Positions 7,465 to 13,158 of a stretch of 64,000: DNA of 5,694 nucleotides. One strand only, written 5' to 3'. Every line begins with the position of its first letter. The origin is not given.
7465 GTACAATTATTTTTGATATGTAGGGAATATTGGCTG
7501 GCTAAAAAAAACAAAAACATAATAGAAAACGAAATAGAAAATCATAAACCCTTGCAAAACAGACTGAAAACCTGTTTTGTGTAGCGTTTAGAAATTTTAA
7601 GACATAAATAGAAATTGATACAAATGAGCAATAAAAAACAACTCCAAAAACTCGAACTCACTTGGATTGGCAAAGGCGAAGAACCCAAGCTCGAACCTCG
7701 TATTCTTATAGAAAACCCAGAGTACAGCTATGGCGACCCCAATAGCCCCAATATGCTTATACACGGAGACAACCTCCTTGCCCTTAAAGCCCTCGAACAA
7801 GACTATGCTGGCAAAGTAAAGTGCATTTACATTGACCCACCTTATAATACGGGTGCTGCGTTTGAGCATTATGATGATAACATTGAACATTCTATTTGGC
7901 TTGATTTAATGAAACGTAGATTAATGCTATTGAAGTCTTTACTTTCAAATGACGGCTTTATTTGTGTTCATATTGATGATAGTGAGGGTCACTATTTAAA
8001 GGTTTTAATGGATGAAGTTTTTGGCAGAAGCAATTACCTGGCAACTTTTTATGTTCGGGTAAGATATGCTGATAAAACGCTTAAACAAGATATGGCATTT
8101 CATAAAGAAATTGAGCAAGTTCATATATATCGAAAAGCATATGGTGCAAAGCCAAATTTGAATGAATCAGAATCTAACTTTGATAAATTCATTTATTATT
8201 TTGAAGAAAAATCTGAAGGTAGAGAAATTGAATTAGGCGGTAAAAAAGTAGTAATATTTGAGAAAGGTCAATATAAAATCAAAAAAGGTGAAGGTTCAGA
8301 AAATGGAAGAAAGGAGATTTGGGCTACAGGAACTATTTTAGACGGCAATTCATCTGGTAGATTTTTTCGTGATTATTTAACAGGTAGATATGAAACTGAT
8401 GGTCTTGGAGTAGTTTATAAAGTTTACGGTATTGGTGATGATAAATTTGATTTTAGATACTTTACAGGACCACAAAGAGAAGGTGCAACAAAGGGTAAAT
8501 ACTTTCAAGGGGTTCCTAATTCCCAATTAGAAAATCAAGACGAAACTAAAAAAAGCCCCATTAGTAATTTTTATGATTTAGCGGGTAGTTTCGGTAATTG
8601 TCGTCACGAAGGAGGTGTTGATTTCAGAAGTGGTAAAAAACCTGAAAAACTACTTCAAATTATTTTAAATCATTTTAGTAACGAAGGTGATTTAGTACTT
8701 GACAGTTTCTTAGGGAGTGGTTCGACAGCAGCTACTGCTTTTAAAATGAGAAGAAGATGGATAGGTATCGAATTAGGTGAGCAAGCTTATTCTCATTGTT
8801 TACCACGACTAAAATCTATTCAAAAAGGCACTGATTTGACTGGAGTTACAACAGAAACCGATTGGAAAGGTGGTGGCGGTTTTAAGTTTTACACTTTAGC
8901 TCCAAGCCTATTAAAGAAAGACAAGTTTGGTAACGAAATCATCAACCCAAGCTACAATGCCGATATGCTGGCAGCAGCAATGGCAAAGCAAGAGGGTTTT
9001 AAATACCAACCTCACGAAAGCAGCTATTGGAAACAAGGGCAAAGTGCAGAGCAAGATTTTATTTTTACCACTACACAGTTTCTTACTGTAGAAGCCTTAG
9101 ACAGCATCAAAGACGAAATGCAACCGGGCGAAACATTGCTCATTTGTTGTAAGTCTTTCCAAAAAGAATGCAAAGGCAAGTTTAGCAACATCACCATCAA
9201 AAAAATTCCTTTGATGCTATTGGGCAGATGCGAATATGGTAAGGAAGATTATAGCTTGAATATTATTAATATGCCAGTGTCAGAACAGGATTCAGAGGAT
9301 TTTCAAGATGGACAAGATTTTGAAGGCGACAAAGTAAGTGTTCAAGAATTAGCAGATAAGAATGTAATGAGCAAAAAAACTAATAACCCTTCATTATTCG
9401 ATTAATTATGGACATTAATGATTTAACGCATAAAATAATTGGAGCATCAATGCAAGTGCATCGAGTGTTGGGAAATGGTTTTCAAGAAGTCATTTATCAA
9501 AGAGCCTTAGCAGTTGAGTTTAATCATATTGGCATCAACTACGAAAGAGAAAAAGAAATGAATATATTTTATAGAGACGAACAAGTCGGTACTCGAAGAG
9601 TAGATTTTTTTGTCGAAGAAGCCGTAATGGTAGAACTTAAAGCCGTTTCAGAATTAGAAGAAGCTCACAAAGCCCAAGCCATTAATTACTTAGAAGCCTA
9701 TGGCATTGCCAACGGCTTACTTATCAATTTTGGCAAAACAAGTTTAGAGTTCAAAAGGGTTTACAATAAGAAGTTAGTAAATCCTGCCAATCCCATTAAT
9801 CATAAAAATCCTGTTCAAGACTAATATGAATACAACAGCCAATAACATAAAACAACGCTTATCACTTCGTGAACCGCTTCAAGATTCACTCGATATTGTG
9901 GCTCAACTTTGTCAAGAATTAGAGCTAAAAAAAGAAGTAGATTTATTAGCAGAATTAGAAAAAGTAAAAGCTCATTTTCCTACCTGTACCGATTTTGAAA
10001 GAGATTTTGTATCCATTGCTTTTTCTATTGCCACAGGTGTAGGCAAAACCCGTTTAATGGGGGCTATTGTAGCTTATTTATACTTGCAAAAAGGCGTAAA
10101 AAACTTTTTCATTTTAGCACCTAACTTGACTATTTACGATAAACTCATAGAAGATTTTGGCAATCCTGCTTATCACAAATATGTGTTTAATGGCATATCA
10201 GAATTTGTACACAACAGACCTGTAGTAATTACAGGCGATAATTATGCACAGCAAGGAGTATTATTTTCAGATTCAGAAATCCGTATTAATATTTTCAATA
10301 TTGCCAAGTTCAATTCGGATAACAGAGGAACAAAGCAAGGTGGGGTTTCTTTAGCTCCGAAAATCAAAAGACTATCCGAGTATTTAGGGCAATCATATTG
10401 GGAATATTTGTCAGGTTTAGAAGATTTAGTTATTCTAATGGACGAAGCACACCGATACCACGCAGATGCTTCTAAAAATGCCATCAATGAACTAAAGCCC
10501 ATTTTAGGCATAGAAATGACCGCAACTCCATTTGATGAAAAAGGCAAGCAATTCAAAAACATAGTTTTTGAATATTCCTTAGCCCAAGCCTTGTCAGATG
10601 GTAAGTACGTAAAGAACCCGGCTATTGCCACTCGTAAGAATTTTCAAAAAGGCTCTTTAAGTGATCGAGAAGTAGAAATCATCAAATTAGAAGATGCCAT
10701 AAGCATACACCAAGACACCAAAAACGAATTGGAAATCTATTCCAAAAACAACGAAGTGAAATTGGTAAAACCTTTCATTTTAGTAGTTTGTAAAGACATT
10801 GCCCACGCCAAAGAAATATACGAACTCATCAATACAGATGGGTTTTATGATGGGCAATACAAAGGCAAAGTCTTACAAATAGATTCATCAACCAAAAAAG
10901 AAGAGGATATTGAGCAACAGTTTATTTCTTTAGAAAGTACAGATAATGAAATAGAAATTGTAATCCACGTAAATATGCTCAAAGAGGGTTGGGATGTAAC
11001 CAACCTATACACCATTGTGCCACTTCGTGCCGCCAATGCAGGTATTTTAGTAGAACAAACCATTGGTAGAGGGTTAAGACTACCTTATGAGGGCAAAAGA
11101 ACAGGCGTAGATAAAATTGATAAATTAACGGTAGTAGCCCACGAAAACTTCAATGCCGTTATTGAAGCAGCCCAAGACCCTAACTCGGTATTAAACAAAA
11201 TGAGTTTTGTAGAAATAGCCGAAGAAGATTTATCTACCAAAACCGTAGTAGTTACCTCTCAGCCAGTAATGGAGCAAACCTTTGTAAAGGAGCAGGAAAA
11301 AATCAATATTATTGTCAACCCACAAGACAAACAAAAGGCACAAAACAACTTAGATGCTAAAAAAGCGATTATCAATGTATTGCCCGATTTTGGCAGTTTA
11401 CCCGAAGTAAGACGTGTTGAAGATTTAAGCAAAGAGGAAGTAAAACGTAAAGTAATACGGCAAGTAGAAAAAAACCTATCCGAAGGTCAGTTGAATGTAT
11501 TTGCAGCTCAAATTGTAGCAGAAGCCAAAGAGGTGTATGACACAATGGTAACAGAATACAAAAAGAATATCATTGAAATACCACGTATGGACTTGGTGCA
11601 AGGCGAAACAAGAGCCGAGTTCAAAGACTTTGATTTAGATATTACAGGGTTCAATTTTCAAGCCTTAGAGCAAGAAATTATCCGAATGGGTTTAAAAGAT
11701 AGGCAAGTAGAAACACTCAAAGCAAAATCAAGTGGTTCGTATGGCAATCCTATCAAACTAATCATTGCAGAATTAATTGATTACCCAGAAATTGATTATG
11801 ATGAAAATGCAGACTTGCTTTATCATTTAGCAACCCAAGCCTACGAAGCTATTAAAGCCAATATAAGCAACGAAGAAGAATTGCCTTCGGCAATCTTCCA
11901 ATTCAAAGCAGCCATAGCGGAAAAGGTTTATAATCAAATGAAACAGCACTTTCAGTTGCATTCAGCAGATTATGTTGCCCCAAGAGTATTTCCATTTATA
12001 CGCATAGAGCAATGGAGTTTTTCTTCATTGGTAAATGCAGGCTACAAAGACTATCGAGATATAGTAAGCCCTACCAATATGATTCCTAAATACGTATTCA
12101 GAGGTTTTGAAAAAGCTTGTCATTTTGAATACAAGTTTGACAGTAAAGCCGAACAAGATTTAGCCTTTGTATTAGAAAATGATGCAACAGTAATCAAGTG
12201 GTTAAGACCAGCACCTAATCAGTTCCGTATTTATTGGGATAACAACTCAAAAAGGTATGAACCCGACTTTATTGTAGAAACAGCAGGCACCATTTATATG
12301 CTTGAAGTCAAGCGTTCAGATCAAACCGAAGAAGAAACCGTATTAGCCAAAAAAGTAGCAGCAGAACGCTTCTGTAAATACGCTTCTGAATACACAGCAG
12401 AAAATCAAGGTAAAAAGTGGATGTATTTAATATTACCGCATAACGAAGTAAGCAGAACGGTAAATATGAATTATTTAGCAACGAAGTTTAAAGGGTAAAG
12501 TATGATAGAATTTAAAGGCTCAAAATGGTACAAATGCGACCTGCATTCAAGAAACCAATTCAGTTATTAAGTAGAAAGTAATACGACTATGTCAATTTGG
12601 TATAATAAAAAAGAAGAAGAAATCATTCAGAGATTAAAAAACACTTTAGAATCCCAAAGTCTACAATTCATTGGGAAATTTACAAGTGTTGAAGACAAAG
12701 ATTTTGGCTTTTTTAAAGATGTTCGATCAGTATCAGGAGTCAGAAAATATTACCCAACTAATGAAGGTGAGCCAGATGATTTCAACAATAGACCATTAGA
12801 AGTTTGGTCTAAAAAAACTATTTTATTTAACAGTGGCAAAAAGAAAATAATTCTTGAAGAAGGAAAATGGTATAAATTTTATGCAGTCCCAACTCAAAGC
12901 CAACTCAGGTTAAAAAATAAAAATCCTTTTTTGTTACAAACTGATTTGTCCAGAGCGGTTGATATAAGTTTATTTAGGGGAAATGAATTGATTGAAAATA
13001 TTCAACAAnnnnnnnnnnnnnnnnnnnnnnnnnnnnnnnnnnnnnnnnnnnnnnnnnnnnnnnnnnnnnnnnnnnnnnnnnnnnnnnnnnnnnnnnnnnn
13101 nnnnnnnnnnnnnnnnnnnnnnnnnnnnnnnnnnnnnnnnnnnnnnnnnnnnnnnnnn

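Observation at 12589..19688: Giant sacsin/NOV-like GHKL ATPase translationally coupled to an SF1 helicase-PIN fusion: candidate undescribed two-gene defence system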

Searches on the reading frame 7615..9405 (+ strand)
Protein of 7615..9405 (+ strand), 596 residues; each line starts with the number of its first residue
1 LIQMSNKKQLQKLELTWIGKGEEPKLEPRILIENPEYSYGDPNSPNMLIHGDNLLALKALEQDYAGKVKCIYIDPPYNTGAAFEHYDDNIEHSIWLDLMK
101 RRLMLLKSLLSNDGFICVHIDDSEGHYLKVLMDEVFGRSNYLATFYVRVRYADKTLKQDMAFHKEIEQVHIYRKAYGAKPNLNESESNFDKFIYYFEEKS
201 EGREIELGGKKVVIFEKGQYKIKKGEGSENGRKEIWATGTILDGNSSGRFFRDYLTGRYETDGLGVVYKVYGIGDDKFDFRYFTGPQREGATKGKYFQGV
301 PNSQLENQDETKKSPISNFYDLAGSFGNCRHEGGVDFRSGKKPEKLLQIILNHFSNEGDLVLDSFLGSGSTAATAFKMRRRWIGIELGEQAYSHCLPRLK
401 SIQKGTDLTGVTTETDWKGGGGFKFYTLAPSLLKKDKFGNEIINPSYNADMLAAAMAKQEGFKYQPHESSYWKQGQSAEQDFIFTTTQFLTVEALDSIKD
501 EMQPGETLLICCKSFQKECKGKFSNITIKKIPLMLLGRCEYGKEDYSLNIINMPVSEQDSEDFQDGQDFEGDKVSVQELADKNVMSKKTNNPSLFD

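Call 10: search_protein_families(library=pfam, proteins=[window:7615-9405:+], max_evalue=0.001)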
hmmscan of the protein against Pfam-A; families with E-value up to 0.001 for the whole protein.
window:7615-9405:+ (596 aa): 1 family
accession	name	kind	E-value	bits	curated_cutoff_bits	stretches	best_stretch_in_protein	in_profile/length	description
PF01555.25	N6_N4_Mtase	-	9.5e-37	127.5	26.7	1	68-392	1-216/221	DNA methylase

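Call 60: search_protein_families(library=padloc, proteins=[window:7615-9405:+], max_evalue=0.00001)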
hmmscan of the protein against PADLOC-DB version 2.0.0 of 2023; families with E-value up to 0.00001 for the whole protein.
window:7615-9405:+ (596 aa): 42 families (the best 25 are shown)
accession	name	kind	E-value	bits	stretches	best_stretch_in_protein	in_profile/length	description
PDLC03636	MTase_III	-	1.2e-149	497.8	2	332-566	339-570/575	Type III methyltransferase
PDLC03635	MTase_III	-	2.6e-71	239.3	1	44-431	217-603/708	Type III methyltransferase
PDLC03644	MTase_III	-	1.2e-70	236.8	2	28-191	21-205/542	Type III methyltransferase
PDLC03638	MTase_III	-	3.8e-50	169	1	47-446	382-732/816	Type III methyltransferase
PDLC03634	MTase_III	-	1.5e-47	160.8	2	92-390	170-447/621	Type III methyltransferase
PDLC03354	MTase_II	-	8.8e-41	138.3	2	45-190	55-220/425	Type II methyltransferase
PDLC03641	MTase_III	-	8.5e-38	128.3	2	91-378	180-431/657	Type III methyltransferase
PDLC03633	MTase_III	-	4.3e-32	109.6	3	340-406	294-360/616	Type III methyltransferase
PDLC03640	MTase_III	-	2.1e-31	107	2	46-91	44-89/654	Type III methyltransferase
PDLC03642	MTase_III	-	6.8e-27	92.3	1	43-203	80-244/528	Type III methyltransferase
PDLC03637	MTase_III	-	6.6e-24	82.4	1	8-150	80-241/513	Type III methyltransferase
PDLC03300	MTase_II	-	3.9e-23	80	2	84-163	77-154/302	Type II methyltransferase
PDLC03639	MTase_III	-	2.3e-22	77.1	1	39-171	81-218/639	Type III methyltransferase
PDLC03339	MTase_II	-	2.4e-21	73.9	2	48-145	6-110/399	Type II methyltransferase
PDLC03646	MTase_III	-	7.5e-20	68.4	1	43-138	469-564/1057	Type III methyltransferase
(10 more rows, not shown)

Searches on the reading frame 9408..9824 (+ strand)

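Call 10: search_protein_families(library=pfam, proteins=[window:9408-9824:+], max_evalue=0.001)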
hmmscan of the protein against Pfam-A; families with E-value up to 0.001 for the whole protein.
window:9408-9824:+ (138 aa): 1 family
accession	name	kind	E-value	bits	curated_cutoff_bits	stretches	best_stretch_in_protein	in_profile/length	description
PF13366.12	PDDEXK_3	-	8.4e-40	136.2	22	1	4-118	1-117/117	PD-(D/E)XK nuclease superfamily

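Call 60: search_protein_families(library=padloc, proteins=[window:9408-9824:+], max_evalue=0.00001)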
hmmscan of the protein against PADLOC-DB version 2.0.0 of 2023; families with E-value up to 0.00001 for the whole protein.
window:9408-9824:+ (138 aa): 0 families

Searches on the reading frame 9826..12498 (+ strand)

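Call 10: search_protein_families(library=pfam, proteins=[window:9826-12498:+], max_evalue=0.001)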
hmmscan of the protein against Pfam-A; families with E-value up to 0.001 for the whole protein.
window:9826-12498:+ (890 aa): 3 families
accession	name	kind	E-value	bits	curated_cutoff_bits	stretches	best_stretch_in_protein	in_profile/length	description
PF04851.21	ResIII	-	9.4e-21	74.9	22.5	1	59-236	21-163/164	Type III restriction enzyme, res subunit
PF18766.7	SWI2_SNF2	-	1.5e-08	35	26.7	1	151-283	92-204/221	SWI2/SNF2 ATPase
PF00271.37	Helicase_C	-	0.00062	20.4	23.5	0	318-418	18-108/110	Helicase conserved C-terminal domain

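Call 60: search_protein_families(library=padloc, proteins=[window:9826-12498:+], max_evalue=0.00001)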
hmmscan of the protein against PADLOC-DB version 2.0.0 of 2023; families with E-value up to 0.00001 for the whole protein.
window:9826-12498:+ (890 aa): 7 families
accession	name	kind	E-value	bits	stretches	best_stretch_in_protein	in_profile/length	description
PDLC03648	REase_III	-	1.2e-157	524.6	2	82-469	2-403/871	Type III restriction enzyme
PDLC03647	REase_III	-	7e-17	58.9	1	369-457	500-590/989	Type III restriction enzyme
PDLC03651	REase_III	-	1.4e-12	44.6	1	63-222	70-210/873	Type III restriction enzyme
PDLC03650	REase_III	-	1.3e-11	41.7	1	198-462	223-462/898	Type III restriction enzyme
PDLC03653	REase_III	-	8.6e-09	32.1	1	201-450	261-497/883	Type III restriction enzyme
PDLC03658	mREase_IV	-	8.3e-08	28.4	1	202-422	338-548/953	Type IV methyl-directed restriction enzyme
PDLC03659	mREase_IV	-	2.4e-06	23.7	1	202-419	338-553/945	Type IV methyl-directed restriction enzyme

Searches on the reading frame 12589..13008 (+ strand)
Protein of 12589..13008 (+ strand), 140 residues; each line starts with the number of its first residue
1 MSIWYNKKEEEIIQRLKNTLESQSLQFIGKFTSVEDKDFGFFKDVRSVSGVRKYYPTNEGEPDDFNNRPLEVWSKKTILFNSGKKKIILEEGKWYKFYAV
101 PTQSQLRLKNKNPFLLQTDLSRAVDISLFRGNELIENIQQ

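Call 74: predict_structure(alignment_id=A6)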
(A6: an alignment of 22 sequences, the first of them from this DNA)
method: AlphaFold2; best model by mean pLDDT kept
length: 140 residues; sequences in the alignment: 22
mean_pLDDT: 91.8   pTM: 0.84
mean pLDDT of the five models: 91.8, 91.4, 91.0, 90.6, 89.3
residues with pLDDT >= 90: 112; 70-90: 20; 50-70: 8; < 50: 0
segments of 3 or more residues with pLDDT < 50: none
pLDDT, mean of each block of 10 residues (from residue 1): 88 95 96 96 95 93 90 96 91 97 93 95 93 67
secondary structure, 60 per line:
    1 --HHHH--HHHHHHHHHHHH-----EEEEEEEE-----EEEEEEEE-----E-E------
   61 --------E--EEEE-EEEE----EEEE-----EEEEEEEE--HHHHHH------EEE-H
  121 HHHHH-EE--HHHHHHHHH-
elements in order: H3-6 H9-20 E26-33 E39-46 E72-75 E77-80 E85-88 E94-101 H104-109 E116-118 H120-125 H131-139

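Call 78: fold_search(model_id=the predicted structure, library=pdb)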
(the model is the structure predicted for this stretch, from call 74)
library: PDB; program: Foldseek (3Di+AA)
matches with E <= 10: 660; with E <= 0.001: 0
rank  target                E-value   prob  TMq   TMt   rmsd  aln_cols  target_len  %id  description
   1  4a75_C                1.2e-02  0.99  0.34  0.52   5.8        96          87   16  The Lin28b Cold shock domain in complex with hexathymidine. (released 2012-09-05)
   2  4a75_E                1.2e-02  0.94  0.31  0.45   6.7       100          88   17  The Lin28b Cold shock domain in complex with hexathymidine. (released 2012-09-05)
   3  6zxg_j                1.8e-02  0.82  0.32  0.36  11.2       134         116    5  Cryo-EM structure of a late human pre-40S ribosomal subunit - State H1 (released 2020-12-02)
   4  3ts2_B                3.7e-02  0.84  0.31  0.31   6.5       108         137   14  Mouse Lin28A in complex with let-7g microRNA pre-element (released 2011-11-16)
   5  2dgy_MODEL_1_A        4.2e-02  0.80  0.31  0.37   5.5       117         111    8  Solution structure of the eukaryotic initiation factor 1A in MGC11102 protein (released 2006-09-16)
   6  5jx4_A                4.7e-02  0.96  0.32  0.60   4.8       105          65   15  Crystal structure of E36-G37del mutant of the Bacillus caldolyticus cold shock protein. (released 2017-05-10)
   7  8c3a_N                4.7e-02  0.69  0.29  0.29   6.2       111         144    8  Crystal structure of ailanthone bound to the Candida albicans 80S ribosome (released 2024-01-10)
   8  7pzy_M                5.3e-02  0.77  0.32  0.32   6.4       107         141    9  Structure of the vacant Candida albicans 80S ribosome (released 2022-05-18)
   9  8q5i_M                6.0e-02  0.66  0.30  0.31   6.9       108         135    9  Structure of Candida albicans 80S ribosome in complex with cephaeline (released 2023-09-13)
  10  5xyi_L                7.7e-02  0.60  0.28  0.28   6.4        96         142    8  Small subunit of Trichomonas vaginalis ribosome (released 2017-08-30)
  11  5jx4_B                8.2e-02  0.94  0.32  0.61   4.2       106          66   15  Crystal structure of E36-G37del mutant of the Bacillus caldolyticus cold shock protein. (released 2017-05-10)
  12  8oi5_N                8.2e-02  0.63  0.30  0.30   6.1       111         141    8  Crystal structure of the Candida albicans 80S ribosome in complex with Paromomycin (2mM) (released 2024-10-09)
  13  9fia_BL               8.2e-02  0.57  0.31  0.40   7.4       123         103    6  SSU(body) structure derived from the SSU sample of the mitoribosome from T. gondii. (released 2024-12-11)
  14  3j80_L                8.2e-02  0.47  0.27  0.25   6.3       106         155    7  CryoEM structure of 40S-eIF1-eIF1A preinitiation complex (released 2014-11-05)
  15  5a2q_L                8.7e-02  0.41  0.28  0.26   7.1       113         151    7  Structure of the HCV IRES bound to the human ribosome (released 2015-07-15)
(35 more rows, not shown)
